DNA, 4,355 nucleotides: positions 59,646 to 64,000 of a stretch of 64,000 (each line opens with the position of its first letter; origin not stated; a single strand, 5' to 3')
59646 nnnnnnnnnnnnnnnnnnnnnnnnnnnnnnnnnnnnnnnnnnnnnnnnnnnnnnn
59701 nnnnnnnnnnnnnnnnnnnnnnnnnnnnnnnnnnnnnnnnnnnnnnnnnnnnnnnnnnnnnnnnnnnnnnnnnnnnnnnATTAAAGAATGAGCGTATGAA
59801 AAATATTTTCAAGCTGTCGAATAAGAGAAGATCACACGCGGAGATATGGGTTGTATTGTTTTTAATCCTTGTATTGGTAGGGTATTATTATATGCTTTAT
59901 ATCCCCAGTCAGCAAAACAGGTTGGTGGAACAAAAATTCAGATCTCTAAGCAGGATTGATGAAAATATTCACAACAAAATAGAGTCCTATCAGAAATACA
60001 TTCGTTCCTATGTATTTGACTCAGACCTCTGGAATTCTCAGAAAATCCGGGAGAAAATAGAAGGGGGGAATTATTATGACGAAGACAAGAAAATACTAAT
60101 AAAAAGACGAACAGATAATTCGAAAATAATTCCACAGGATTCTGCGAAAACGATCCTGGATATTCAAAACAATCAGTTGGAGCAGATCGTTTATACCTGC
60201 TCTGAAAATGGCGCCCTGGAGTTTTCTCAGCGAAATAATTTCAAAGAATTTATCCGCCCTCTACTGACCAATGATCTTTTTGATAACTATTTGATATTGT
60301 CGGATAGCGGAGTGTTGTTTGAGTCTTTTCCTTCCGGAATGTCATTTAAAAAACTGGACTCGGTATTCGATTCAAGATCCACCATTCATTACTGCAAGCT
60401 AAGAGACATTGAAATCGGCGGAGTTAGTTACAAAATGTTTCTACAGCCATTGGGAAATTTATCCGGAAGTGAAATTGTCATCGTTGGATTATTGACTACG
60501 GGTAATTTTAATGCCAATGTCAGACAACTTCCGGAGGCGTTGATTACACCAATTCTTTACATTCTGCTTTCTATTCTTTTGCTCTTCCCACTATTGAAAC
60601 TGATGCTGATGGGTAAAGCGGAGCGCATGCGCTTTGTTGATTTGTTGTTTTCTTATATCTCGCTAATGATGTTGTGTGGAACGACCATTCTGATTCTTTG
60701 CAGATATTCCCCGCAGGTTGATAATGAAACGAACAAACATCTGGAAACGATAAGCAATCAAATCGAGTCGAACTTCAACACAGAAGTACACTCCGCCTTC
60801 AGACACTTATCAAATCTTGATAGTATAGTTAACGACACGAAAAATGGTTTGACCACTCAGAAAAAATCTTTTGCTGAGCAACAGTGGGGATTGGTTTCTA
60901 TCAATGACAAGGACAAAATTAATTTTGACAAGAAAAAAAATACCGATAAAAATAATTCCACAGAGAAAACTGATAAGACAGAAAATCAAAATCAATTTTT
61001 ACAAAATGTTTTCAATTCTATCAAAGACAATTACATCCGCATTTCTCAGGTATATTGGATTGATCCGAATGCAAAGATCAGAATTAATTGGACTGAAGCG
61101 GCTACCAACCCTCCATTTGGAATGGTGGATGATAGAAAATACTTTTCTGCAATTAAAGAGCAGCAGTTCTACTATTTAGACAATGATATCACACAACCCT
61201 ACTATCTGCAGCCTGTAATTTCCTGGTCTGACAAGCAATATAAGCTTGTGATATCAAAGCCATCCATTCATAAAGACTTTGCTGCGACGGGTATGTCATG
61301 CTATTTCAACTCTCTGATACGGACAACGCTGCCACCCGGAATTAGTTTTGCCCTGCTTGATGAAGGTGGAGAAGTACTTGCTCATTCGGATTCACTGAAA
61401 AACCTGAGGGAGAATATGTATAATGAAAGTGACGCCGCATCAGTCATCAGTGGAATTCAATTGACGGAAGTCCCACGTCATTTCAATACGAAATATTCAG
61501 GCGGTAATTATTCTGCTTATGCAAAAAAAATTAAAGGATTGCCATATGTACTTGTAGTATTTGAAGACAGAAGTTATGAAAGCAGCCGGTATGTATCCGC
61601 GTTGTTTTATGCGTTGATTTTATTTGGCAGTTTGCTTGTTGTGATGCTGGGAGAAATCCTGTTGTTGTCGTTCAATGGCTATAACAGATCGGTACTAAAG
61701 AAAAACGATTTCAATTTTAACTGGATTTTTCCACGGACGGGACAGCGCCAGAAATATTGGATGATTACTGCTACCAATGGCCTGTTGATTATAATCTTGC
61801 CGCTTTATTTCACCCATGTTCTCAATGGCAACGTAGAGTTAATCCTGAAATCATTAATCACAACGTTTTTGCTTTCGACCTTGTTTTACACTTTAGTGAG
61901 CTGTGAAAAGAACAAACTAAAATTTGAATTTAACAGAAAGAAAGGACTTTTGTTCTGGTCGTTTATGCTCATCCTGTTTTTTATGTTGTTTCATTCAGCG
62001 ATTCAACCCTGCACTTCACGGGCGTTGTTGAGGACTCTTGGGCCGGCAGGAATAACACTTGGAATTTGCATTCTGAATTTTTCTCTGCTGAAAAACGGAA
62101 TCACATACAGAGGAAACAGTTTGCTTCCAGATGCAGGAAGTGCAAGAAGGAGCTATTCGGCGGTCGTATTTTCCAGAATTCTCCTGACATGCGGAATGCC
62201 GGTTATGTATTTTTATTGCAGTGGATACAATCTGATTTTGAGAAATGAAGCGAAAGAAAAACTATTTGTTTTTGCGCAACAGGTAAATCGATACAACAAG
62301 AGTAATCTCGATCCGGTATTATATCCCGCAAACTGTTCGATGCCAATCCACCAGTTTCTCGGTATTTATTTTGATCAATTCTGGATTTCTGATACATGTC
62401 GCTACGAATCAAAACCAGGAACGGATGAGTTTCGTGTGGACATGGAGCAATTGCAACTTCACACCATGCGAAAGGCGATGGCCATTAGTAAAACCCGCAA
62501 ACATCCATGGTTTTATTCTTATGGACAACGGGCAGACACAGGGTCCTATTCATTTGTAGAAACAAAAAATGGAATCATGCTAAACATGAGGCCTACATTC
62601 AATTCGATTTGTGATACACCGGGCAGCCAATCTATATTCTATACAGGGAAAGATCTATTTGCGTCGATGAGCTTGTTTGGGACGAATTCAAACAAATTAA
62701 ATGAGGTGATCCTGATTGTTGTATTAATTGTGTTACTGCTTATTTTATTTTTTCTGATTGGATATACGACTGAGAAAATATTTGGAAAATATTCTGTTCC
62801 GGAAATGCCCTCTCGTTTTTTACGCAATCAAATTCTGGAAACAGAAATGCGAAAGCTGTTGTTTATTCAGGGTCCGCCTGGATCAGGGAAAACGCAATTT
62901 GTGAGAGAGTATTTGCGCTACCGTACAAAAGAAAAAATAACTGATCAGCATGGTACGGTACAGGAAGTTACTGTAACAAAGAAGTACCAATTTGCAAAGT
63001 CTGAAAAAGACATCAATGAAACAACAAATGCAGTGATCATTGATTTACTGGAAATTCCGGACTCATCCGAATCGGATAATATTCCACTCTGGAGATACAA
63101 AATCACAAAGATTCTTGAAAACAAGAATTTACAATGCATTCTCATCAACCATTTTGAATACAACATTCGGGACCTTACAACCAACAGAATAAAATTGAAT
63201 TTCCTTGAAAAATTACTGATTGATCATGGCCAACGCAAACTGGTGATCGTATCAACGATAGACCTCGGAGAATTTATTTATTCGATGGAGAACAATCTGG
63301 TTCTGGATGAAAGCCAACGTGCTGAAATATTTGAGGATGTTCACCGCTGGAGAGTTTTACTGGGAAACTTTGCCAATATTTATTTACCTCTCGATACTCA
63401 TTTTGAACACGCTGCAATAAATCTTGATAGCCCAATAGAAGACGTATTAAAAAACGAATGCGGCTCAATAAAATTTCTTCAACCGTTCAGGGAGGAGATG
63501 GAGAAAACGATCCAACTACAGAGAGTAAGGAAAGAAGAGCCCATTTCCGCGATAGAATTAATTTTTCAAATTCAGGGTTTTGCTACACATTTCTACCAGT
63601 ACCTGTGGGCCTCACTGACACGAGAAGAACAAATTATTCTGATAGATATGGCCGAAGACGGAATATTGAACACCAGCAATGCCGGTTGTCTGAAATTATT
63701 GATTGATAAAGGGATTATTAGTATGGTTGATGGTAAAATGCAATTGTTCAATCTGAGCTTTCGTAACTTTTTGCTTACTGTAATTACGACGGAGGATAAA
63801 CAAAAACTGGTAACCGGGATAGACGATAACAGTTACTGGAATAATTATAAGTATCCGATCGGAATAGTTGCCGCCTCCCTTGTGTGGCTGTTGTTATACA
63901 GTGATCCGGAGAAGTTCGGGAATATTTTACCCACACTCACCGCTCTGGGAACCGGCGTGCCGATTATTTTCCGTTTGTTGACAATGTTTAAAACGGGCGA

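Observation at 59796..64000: Over 1400-aa protein: P-loop NTPase embedded in a polytopic membrane scaffold with two periplasmic sensor-like domains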

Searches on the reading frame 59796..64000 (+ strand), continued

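Call 73: list_cluster_members(proteins=[L005:1158-5174:+, P0006, P0008, P0011, P0016, P0044, P0077, P0085, P0134, P0111])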
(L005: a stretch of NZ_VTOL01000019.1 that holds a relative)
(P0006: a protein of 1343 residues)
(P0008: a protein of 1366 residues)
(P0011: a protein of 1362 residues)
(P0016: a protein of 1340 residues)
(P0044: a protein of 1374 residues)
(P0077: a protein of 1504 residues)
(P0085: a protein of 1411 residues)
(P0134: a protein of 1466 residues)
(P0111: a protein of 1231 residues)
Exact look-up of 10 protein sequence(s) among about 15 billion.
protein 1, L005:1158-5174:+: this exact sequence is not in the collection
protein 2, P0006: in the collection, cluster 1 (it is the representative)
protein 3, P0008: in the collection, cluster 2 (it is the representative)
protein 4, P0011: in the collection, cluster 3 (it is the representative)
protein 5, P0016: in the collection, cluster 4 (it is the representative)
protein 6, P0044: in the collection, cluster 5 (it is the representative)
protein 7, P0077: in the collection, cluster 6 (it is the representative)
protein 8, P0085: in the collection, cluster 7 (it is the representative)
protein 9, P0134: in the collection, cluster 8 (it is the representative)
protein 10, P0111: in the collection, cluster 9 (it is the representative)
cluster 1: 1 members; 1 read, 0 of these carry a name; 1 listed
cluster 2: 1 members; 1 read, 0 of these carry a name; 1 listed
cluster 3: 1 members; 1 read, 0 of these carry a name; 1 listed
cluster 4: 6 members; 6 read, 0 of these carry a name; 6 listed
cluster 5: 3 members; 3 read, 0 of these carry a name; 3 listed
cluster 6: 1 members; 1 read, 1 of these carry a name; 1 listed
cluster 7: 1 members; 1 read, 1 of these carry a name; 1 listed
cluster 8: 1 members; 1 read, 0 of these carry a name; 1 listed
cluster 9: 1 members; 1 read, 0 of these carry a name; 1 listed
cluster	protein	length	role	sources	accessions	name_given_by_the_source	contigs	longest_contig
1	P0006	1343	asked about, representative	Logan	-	-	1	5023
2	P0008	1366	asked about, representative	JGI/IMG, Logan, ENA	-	-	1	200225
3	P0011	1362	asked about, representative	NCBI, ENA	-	-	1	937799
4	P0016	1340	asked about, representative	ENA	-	-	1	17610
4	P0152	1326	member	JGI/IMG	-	-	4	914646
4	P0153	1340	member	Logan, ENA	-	-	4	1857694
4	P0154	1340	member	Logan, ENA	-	-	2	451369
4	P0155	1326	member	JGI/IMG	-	-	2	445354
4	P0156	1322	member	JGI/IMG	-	-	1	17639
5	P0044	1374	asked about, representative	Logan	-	-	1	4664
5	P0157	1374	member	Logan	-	-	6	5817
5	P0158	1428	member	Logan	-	-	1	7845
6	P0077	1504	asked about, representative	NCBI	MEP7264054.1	MAG: cache domain-containing protein [Bacteroidota bacterium]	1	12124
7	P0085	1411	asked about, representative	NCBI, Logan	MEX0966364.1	MAG: cache domain-containing protein [Bacteroidia bacterium]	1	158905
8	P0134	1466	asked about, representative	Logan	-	-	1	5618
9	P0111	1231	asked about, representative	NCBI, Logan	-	-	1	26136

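Call 75: search_protein_families(library=pfam, proteins=[P0085, P0045, P0140, P0134, P0073, P0106, P0111], max_evalue=0.05)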
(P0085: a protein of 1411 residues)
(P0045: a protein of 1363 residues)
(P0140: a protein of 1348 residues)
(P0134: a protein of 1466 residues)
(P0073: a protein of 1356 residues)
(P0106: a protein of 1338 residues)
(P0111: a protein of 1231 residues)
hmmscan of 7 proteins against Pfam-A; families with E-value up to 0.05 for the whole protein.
P0085 (1411 aa): 1 family
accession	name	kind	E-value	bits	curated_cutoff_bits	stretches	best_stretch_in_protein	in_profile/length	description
PF02743.24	dCache_1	-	5.3e-11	43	45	1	426-627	50-239/240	Cache domain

P0045 (1363 aa): 1 family
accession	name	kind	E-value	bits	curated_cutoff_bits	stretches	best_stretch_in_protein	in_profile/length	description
PF02743.24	dCache_1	-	4.6e-10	39.9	45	1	403-599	64-239/240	Cache domain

P0140 (1348 aa): 2 families
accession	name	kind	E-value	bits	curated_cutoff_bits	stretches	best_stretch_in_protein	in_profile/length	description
PF02743.24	dCache_1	-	3.2e-10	40.4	45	1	376-565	57-238/240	Cache domain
PF24838.2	8xMP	-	0.016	15.5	30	0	15-68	48-102/136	Octameric membrane protein family (8xMP)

P0134 (1466 aa): 3 families
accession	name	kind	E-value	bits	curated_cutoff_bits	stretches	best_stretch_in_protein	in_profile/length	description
PF02743.24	dCache_1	-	0.0054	16.7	45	1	430-651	21-206/240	Cache domain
PF13238.12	AAA_18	-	0.014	16.3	29.4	0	1116-1157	1-40/128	AAA domain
PF24838.2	8xMP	-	0.019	15.3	30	1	342-407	16-78/136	Octameric membrane protein family (8xMP)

P0073 (1356 aa): 2 families
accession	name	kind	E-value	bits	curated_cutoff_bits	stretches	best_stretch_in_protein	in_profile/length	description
PF18220.6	BspA_v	-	0.019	15.3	25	0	24-87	58-120/150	Adhesin BspA variable domain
PF18396.7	TBK1_ULD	-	0.023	15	31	0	513-572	20-77/88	TANK binding kinase 1 ubiquitin-like domain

P0106 (1338 aa): 1 family
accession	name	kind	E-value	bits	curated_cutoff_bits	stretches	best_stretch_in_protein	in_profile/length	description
PF02743.24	dCache_1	-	3.8e-12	46.7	45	1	334-579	4-239/240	Cache domain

P0111 (1231 aa): 2 families
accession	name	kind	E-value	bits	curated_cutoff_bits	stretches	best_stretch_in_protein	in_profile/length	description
PF15983.10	DUF4767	-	0.00058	20.7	27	1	417-496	53-132/139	Domain of unknown function (DUF4767)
PF13173.12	AAA_14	-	0.032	14.7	27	1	885-948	4-74/129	AAA domain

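Call 76: find_encoding_contigs(protein=P0011, flank=8000, max_places=2)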
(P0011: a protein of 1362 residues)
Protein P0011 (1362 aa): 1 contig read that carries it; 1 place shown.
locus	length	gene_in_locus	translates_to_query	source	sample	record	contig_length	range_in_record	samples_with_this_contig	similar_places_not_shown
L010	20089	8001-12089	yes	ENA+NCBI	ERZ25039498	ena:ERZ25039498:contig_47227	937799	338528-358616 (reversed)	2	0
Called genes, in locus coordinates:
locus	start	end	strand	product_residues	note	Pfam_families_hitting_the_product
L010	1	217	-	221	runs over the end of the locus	-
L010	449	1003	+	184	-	-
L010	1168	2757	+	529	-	-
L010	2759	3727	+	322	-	PF01374:Glyco_hydro_46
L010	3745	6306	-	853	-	PF12704:MacB_PCD, PF02687:FtsX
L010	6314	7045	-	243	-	PF00005:ABC_tran, PF13304:AAA_21 (faint)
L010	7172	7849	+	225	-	PF00657:Lipase_GDSL, PF13472:Lipase_GDSL_2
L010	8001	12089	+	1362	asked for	PF02743:dCache_1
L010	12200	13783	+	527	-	PF00009:GTP_EFTU, PF00025:Arf (faint), PF01926:MMR_HSR1 (weak), PF22042:EF-G_D2, PF03144:GTP_EFTU_D2, PF16658:RF3_C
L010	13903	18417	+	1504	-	-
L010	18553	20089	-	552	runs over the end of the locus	PF00342:PGI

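Call 77: find_encoding_contigs(protein=P0085, flank=8000, max_places=2)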
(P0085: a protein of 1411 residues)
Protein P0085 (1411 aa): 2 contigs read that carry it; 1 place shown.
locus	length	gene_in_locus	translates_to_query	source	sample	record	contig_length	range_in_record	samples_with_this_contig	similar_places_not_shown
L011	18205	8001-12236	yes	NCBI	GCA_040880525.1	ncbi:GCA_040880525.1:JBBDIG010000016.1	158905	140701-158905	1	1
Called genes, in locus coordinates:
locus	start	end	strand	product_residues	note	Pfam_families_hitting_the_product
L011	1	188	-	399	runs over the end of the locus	PF01619:Pro_dh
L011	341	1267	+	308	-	PF08241:Methyltransf_11, PF13649:Methyltransf_25 (weak)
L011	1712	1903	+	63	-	-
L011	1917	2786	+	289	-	PF00106:adh_short, PF23441:SDR, PF01370:Epimerase, PF08659:KR, PF13561:adh_short_C2, PF16363:GDP_Man_Dehyd (weak)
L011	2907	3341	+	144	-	PF03652:RuvX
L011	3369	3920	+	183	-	PF01327:Pep_deformylase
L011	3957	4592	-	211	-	PF00697:PRAI (weak)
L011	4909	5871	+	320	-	-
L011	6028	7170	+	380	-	PF00070:Pyr_redox (faint), PF01266:DAO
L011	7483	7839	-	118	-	PF14079:DUF4260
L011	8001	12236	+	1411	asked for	PF02743:dCache_1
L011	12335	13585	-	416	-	PF00515:TPR_1 (faint), PF07719:TPR_2 (faint), PF09613:HrpB1_HrpK (faint), PF12895:ANAPC3 (faint), PF13432:TPR_16, PF14559:TPR_19, PF23914:TPR_CcmH_CycH, PF13432:TPR_16 (weak), +13 more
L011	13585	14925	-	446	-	PF07719:TPR_2 (faint), PF13414:TPR_11 (faint), PF13428:TPR_14 (faint), PF13431:TPR_17 (faint), PF23914:TPR_CcmH_CycH, PF14559:TPR_19, PF00004:AAA, PF17862:AAA_lid_3 (weak), +6 more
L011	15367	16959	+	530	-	PF00916:Sulfate_transp, PF16983:MFS_MOT1 (weak), PF01740:STAS (weak)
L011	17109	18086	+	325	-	PF00211:Guanylate_cyc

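Call 82: list_cluster_members(proteins=[P0012, P0013, P0015, P0017, P0024, P0030, P0033, P0058, P0095, P0139])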
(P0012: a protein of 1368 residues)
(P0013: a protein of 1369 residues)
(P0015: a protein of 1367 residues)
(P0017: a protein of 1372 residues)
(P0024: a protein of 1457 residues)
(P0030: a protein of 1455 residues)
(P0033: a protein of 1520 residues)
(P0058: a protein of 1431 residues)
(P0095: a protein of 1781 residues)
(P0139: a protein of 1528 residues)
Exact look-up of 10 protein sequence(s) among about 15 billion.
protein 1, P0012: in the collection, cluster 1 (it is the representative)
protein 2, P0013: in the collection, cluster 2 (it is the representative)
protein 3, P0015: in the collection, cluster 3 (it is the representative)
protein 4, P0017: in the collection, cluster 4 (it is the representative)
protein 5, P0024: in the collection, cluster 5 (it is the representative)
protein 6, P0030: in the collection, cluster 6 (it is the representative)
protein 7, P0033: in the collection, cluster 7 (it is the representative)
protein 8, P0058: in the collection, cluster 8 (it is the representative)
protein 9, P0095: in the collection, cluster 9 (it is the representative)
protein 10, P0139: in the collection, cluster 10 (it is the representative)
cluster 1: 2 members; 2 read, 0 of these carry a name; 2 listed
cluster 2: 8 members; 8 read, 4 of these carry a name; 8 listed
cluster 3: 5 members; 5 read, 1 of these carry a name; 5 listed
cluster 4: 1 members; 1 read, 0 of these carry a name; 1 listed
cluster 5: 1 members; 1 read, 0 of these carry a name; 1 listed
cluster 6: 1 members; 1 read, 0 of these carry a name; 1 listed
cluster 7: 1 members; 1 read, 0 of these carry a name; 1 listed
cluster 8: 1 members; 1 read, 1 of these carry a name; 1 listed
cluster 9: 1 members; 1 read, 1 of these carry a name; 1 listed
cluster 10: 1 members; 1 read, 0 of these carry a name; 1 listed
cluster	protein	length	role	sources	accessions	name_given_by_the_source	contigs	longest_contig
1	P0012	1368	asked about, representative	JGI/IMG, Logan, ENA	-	-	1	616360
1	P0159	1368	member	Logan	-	-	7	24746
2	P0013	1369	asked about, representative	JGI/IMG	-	-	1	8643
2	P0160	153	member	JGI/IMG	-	hypothetical protein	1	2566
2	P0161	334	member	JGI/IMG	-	hypothetical protein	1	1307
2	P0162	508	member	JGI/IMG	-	hypothetical protein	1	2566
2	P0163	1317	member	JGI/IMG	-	hypothetical protein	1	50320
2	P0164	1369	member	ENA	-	-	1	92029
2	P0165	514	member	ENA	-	-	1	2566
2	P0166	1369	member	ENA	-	-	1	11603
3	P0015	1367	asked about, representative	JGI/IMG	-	hypothetical protein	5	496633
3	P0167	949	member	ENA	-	-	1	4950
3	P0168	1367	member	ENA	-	-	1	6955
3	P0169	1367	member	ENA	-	-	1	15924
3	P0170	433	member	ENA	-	-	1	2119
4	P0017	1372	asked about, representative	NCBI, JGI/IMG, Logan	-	-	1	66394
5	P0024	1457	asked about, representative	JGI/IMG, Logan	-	-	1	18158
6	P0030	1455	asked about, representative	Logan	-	-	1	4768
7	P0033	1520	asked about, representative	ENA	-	-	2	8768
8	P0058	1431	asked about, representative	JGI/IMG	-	hypothetical protein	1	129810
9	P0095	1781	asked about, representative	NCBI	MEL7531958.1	MAG: hypothetical protein AAFN10_11645 [Bacteroidota bacterium]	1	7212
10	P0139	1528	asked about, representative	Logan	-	-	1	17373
